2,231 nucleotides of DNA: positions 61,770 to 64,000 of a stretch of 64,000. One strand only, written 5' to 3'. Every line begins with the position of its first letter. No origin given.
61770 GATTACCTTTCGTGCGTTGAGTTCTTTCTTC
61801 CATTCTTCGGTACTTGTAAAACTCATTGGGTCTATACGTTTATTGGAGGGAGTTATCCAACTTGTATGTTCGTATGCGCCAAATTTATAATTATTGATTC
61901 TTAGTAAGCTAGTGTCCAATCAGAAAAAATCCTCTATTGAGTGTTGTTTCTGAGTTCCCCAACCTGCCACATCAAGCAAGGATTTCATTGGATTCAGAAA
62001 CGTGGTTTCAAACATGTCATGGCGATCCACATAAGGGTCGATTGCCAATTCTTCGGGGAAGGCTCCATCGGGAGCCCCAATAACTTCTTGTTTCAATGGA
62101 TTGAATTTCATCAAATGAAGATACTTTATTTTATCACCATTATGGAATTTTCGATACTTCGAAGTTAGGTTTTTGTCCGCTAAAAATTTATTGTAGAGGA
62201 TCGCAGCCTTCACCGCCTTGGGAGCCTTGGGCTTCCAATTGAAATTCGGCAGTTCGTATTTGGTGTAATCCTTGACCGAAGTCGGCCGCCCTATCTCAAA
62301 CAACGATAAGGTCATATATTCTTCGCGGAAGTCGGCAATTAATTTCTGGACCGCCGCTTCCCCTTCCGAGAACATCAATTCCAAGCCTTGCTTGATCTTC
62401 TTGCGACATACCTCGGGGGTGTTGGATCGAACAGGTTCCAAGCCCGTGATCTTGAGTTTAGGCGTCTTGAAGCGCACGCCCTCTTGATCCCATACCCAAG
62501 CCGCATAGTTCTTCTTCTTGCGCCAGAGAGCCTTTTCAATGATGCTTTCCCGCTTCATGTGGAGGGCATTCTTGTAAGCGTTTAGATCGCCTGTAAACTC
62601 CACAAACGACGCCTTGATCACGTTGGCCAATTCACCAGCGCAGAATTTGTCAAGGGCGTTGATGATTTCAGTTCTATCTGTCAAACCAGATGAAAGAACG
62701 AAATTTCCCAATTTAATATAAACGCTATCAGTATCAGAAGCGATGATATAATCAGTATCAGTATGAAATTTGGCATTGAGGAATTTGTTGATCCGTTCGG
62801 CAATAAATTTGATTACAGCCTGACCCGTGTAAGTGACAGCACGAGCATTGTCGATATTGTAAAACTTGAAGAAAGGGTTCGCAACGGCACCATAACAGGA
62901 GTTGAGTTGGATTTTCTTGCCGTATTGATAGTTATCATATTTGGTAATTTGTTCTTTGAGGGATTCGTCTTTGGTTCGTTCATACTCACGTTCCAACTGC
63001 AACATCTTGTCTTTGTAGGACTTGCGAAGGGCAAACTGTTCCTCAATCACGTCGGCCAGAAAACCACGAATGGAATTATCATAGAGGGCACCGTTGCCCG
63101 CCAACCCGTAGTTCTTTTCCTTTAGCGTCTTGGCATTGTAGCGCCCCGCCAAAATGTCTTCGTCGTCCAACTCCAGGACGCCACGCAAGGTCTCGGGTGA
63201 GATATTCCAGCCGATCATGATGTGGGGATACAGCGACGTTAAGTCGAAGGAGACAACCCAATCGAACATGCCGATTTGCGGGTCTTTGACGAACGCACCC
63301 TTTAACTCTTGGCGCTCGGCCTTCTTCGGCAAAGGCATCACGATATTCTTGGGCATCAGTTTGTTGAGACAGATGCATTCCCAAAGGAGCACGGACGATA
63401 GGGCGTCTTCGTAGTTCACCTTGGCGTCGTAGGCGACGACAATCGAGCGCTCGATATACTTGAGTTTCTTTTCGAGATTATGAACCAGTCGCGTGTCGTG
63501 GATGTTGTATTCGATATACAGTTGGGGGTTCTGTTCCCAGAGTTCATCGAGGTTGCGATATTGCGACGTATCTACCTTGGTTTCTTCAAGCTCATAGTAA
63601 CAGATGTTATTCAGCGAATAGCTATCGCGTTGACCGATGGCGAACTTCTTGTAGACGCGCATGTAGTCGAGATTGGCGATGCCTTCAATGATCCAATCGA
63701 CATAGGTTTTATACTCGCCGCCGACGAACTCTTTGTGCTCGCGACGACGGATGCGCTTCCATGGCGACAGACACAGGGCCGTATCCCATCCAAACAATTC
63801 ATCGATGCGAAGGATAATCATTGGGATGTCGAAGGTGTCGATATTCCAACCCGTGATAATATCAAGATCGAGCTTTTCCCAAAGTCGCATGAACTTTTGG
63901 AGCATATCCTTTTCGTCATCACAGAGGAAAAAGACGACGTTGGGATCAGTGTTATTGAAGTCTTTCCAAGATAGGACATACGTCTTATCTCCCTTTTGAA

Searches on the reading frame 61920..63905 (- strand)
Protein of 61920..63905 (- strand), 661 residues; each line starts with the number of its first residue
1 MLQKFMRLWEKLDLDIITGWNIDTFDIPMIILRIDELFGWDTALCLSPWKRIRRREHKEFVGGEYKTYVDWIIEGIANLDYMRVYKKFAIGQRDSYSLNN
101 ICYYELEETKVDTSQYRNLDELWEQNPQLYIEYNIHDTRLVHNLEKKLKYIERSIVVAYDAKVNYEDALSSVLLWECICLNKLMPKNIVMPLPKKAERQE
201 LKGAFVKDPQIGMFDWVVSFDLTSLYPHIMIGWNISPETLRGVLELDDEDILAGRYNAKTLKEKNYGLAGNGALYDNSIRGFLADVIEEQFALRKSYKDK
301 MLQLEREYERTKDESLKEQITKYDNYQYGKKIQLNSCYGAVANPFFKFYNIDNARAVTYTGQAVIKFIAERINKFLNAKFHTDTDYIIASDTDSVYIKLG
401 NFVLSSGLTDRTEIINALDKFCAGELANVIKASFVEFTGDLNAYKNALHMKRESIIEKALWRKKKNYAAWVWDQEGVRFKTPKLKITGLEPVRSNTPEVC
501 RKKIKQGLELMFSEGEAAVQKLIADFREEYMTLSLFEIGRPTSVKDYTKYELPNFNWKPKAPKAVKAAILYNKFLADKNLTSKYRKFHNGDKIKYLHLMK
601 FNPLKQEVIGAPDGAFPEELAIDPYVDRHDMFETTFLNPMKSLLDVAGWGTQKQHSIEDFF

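Call 41: search_protein_families(library=pfam, proteins=[window:61920-63905:-], max_evalue=0.01)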
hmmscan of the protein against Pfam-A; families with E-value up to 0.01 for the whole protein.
window:61920-63905:- (661 aa): 3 families
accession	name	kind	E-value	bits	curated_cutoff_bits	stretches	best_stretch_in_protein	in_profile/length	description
PF00136.26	DNA_pol_B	-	2.6e-30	106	23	1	178-553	18-381/453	DNA polymerase family B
PF03104.25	DNA_pol_B_exo1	-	1.8e-13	50.9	23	1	1-101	146-242/242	DNA polymerase family B, exonuclease domain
PF20286.3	divDNApol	-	3.1e-09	36.1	25.7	2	387-509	394-521/705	Divergent Family B DNA polymerase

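Call 50: search_dna_similar(query=window:61920-63905:-, collection=phages, mode=protein, max_rows=12)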
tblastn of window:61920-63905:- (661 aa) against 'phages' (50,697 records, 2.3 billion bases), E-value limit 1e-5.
Records with a match: 2676; places in all: 2793; records where one place covers at least 80% of the query: 2427.
Best place of each record, by identity: <60% 2676.
By first word of the organism name: Escherichia 676; Synechococcus 377; Klebsiella 334; Salmonella 201; Vibrio 136; Aeromonas 92; Shigella 89; Acinetobacter 73; Cyanophage 61; Enterobacter 59; and 67 more.
By host as written in the record: - 469; Escherichia coli 281; Klebsiella pneumoniae 115; Synechococcus 107; Synechococcus sp. 38; Aeromonas salmonicida 38; Escherichia coli O157:H7 38; Salmonella enterica 30; and 586 more.
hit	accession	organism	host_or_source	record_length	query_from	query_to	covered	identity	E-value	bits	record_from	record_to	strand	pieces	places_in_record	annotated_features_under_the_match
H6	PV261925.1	Synechococcus phage RB11-B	Synechococcus sp. MW02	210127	1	661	100%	40.4%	4e-155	501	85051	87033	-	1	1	DNA polymerase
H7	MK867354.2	Synechococcus phage S-SCSM1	Synechococcus sp. WH 7803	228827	1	661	100%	40.3%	1e-146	477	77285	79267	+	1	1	DNA polymerase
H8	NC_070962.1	Synechococcus phage S-SCSM1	Synechococcus sp. WH 7803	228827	1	661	100%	40.3%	1e-146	477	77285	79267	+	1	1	DNA polymerase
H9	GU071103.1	Prochlorococcus phage P-SSM7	Prochlorococcus sp. NATL1A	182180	1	661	100%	40.1%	4e-147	478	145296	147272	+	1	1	gp43: DNA polymerase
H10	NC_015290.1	Prochlorococcus phage P-SSM7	Prochlorococcus sp. NATL1A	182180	1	661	100%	40.1%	4e-147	478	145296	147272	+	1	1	gp43: DNA polymerase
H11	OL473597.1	Synechococcus phage S-SZBM1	Synechococcus sp. CB0101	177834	1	661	100%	40.0%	3e-148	481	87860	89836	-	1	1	DNA polymerase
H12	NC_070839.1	Synechococcus phage S-SZBM1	Synechococcus sp. CB0101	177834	1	661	100%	40.0%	3e-148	481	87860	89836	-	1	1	DNA polymerase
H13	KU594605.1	Cyanophage S-RIM50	Synechococcus sp.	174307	1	661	100%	39.8%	6e-143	466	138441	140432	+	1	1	DNA polymerase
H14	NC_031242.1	Cyanophage S-RIM50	Synechococcus sp.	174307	1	661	100%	39.8%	6e-143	466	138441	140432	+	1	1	DNA polymerase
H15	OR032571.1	Synechococcus phage DSL-LC02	Synechococcus sp.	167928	1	661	100%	39.8%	3e-147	478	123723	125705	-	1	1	DNA polymerase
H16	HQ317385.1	Synechococcus phage S-RIM8 A.HR5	Synechococcus sp. WH7803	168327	1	661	100%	39.7%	2e-144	470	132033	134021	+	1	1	DNA polymerase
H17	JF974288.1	Synechococcus phage S-RIM8 A.HR1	Synechococcus sp. WH7803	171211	1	661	100%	39.7%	2e-144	470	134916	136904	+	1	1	DNA polymerase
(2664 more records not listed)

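Call 68: find_encoding_contigs(protein=window:61920-63905:-, flank=10000, max_places=2)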
Protein window:61920-63905:- (661 aa): no gene with exactly this product is on record in the collection.
